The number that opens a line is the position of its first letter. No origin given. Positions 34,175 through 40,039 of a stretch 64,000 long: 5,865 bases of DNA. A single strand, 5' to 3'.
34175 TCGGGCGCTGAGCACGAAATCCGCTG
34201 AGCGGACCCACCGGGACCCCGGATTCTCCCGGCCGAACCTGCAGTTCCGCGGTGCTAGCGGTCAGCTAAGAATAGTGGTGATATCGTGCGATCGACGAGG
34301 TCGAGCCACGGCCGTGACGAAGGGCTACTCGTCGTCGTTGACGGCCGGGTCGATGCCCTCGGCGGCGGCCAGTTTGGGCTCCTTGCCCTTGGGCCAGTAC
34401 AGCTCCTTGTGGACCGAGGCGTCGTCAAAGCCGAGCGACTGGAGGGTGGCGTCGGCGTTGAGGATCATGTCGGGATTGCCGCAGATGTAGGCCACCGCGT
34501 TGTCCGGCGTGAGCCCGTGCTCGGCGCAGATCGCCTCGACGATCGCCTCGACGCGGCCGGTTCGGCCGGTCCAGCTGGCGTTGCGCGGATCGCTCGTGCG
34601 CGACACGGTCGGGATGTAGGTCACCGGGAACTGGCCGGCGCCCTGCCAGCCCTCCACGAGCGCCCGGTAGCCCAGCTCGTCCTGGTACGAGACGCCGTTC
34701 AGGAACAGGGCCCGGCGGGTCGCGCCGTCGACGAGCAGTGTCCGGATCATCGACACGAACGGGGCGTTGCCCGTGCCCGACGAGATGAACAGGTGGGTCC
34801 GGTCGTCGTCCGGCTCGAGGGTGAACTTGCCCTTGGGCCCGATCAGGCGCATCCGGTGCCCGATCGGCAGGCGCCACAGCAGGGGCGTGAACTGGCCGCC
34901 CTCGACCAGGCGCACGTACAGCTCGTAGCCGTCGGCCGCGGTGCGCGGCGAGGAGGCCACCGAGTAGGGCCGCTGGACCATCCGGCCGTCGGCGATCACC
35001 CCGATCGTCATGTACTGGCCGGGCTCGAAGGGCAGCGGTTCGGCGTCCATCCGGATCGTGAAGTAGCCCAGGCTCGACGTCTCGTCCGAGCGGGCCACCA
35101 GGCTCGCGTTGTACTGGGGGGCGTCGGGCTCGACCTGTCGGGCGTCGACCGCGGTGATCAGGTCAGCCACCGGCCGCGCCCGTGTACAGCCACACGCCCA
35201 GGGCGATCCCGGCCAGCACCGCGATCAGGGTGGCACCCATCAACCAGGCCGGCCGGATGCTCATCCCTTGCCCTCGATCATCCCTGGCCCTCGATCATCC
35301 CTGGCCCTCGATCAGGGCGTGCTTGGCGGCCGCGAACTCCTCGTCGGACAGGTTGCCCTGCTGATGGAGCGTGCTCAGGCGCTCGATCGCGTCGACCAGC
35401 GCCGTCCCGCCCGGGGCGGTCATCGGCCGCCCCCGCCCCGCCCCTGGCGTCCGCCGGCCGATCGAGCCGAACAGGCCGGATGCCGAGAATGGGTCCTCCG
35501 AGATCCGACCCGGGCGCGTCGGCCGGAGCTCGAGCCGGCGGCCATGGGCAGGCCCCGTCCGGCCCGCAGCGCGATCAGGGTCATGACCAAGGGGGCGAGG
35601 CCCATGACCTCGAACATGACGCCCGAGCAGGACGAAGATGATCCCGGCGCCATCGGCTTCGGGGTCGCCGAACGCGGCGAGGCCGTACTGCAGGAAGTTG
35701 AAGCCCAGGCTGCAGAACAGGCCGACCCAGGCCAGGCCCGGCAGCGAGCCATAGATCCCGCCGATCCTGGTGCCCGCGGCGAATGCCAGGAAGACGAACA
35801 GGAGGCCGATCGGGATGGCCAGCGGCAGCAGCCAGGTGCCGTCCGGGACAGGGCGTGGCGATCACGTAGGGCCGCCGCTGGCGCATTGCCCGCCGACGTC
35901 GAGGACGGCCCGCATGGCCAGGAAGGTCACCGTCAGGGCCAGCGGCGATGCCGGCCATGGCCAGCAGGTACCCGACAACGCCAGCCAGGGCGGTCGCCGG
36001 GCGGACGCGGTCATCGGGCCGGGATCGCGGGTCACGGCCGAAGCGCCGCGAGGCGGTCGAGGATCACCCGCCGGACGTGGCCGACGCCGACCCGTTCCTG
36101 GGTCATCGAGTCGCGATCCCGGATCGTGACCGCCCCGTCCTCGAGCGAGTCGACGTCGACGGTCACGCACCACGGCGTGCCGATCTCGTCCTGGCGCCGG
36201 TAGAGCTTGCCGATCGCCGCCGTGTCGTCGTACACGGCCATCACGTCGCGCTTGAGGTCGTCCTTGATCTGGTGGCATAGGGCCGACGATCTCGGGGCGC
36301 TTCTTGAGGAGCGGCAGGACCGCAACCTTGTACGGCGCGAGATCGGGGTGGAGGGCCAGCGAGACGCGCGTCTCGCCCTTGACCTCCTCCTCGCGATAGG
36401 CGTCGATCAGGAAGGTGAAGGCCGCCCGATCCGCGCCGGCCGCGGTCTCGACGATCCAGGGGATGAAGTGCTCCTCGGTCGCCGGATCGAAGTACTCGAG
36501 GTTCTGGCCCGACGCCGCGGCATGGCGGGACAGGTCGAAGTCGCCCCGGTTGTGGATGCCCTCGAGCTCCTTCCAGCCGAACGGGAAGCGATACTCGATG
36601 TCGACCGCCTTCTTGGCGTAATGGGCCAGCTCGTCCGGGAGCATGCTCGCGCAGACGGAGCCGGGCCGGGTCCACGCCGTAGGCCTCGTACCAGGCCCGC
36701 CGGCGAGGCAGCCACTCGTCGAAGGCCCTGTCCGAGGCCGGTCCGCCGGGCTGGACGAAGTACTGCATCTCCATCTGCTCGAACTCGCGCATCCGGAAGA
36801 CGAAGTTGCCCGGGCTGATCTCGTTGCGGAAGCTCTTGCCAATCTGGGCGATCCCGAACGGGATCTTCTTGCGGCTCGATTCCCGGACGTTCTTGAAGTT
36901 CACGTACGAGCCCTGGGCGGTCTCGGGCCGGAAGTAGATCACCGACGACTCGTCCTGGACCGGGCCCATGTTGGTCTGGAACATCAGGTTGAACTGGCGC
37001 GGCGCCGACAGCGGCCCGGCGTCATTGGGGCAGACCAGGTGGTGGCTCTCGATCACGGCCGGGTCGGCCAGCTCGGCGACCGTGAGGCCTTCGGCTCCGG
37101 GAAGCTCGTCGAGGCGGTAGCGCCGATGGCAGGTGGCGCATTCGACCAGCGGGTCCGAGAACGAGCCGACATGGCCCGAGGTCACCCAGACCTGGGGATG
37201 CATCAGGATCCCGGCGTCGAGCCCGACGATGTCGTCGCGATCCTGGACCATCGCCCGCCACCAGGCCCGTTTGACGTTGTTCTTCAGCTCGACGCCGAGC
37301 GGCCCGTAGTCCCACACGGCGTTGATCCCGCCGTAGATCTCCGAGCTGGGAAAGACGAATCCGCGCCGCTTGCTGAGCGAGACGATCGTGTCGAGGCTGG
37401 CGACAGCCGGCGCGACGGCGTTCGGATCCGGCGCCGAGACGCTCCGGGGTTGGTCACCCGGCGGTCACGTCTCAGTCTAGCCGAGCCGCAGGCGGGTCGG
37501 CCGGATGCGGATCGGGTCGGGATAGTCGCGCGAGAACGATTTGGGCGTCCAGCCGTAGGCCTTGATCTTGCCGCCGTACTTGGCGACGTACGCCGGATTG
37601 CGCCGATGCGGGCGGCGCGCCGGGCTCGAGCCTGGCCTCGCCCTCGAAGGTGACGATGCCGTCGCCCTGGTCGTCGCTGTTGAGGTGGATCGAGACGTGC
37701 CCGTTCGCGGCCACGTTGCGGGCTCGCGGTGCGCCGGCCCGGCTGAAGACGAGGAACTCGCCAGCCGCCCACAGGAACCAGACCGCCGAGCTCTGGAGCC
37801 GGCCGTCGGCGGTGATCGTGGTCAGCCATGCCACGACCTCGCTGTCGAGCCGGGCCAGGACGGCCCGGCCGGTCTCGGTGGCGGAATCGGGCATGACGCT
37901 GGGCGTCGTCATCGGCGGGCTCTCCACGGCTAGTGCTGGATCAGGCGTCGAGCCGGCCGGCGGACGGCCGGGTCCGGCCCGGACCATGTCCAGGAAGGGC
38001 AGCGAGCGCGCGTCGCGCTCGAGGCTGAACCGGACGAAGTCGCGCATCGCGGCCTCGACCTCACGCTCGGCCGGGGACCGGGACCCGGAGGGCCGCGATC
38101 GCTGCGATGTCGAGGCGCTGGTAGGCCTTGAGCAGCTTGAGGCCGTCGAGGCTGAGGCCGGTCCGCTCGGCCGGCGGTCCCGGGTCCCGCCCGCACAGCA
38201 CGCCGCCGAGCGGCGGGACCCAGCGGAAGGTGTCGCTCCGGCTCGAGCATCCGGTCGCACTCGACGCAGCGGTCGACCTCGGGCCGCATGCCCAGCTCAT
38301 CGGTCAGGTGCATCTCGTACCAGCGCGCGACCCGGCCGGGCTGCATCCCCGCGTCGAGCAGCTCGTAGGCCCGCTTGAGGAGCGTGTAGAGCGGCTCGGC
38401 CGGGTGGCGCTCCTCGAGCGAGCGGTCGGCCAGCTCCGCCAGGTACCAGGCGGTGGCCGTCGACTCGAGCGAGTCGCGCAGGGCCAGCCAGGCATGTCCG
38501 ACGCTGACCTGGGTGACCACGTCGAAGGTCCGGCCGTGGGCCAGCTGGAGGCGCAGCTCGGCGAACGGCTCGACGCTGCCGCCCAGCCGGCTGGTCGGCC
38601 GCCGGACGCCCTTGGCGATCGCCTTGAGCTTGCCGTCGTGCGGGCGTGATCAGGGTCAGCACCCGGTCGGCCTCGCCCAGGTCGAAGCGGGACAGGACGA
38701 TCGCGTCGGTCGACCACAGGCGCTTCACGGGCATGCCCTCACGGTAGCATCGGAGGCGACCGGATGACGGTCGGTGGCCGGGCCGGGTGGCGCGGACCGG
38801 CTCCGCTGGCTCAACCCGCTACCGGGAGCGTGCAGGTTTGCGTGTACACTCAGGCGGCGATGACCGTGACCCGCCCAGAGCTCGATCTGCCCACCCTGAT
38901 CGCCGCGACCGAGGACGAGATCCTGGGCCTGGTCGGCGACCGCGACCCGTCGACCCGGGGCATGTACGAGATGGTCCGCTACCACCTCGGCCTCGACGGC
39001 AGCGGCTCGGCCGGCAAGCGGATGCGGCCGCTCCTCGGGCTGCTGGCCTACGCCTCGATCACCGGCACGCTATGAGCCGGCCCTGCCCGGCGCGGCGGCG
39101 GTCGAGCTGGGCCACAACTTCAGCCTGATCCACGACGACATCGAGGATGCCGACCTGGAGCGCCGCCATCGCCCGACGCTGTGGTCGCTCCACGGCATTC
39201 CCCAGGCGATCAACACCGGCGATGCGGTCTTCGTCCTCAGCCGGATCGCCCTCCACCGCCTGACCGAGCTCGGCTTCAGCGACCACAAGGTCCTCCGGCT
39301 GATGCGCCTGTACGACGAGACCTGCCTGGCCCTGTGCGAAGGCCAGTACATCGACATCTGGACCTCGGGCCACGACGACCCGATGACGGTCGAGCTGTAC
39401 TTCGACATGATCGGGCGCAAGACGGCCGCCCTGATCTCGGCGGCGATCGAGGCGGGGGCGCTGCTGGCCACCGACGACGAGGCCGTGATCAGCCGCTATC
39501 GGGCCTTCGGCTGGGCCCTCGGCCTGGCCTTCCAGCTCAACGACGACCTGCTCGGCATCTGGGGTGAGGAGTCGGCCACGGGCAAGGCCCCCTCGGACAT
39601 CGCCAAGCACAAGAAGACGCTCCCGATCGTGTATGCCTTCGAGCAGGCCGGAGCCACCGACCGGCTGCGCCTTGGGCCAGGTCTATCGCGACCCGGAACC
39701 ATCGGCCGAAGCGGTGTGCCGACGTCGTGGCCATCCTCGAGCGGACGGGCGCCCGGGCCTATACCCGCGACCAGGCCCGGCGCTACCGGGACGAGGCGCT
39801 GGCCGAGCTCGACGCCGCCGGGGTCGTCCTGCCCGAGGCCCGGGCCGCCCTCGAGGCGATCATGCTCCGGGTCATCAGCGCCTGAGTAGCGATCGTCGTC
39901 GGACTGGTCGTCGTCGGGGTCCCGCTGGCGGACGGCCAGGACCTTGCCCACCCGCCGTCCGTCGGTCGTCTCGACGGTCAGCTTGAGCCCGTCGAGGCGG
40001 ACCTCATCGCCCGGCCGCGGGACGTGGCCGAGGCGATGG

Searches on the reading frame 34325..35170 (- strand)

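Call 17: search_protein_families(library=pfam, max_evalue=0.001, proteins=[window:34325-35170:-])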
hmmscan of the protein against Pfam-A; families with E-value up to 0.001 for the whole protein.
window:34325-35170:- (281 aa): 2 families
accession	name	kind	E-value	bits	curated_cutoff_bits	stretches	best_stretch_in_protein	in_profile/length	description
PF00175.26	NAD_binding_1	-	4.1e-14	53.6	22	1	128-236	1-104/109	Oxidoreductase NAD-binding domain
PF00970.30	FAD_binding_6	-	1.7e-12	48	21.1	1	32-116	12-97/99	Oxidoreductase FAD-binding domain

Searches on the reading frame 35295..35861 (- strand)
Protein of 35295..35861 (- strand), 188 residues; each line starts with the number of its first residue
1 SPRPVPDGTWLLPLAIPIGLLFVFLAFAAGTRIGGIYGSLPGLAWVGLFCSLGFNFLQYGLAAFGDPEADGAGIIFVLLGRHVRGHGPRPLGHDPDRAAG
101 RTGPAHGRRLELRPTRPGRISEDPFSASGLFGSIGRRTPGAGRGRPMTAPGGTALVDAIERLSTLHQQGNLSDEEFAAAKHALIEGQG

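Call 17: search_protein_families(library=pfam, max_evalue=0.001, proteins=[window:35295-35861:-])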
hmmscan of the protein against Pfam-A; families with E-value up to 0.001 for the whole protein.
window:35295-35861:- (188 aa): 1 family
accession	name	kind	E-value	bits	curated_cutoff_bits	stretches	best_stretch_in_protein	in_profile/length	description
PF09851.14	SHOCT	-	0.00039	20.5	27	1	157-183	1-27/28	Short C-terminal domain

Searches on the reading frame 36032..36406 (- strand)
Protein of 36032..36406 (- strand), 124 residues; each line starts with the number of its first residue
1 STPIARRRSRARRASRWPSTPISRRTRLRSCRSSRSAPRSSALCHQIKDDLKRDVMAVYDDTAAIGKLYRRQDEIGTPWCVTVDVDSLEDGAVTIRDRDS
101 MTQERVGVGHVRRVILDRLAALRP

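Call 17: search_protein_families(library=pfam, max_evalue=0.001, proteins=[window:36032-36406:-])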
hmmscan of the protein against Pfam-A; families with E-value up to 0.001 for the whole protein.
window:36032-36406:- (124 aa): 1 family
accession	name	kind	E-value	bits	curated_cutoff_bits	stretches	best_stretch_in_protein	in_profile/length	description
PF03129.25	HGTP_anticodon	-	5.5e-15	55.7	21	1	42-116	16-92/94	Anticodon binding domain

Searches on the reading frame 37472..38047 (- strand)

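Call 73: search_protein_families(library=pfam, max_evalue=0.001, proteins=[window:37472-38047:-])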
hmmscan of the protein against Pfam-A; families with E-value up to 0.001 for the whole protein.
window:37472-38047:- (191 aa): 1 family
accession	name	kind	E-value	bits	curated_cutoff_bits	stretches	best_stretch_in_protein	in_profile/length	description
PF01243.27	PNPOx_N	-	3.1e-10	40.9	28.1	1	62-142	4-77/120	Pyridoxamine 5'-phosphate oxidase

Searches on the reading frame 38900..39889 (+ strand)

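Call 73: search_protein_families(library=pfam, max_evalue=0.001, proteins=[window:38900-39889:+])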
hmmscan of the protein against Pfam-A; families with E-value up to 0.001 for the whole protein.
window:38900-39889:+ (329 aa): 1 family
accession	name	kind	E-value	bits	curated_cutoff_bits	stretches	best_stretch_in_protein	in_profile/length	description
PF00348.22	polyprenyl_synt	-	4.6e-48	164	27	1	57-255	37-227/251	Polyprenyl synthetase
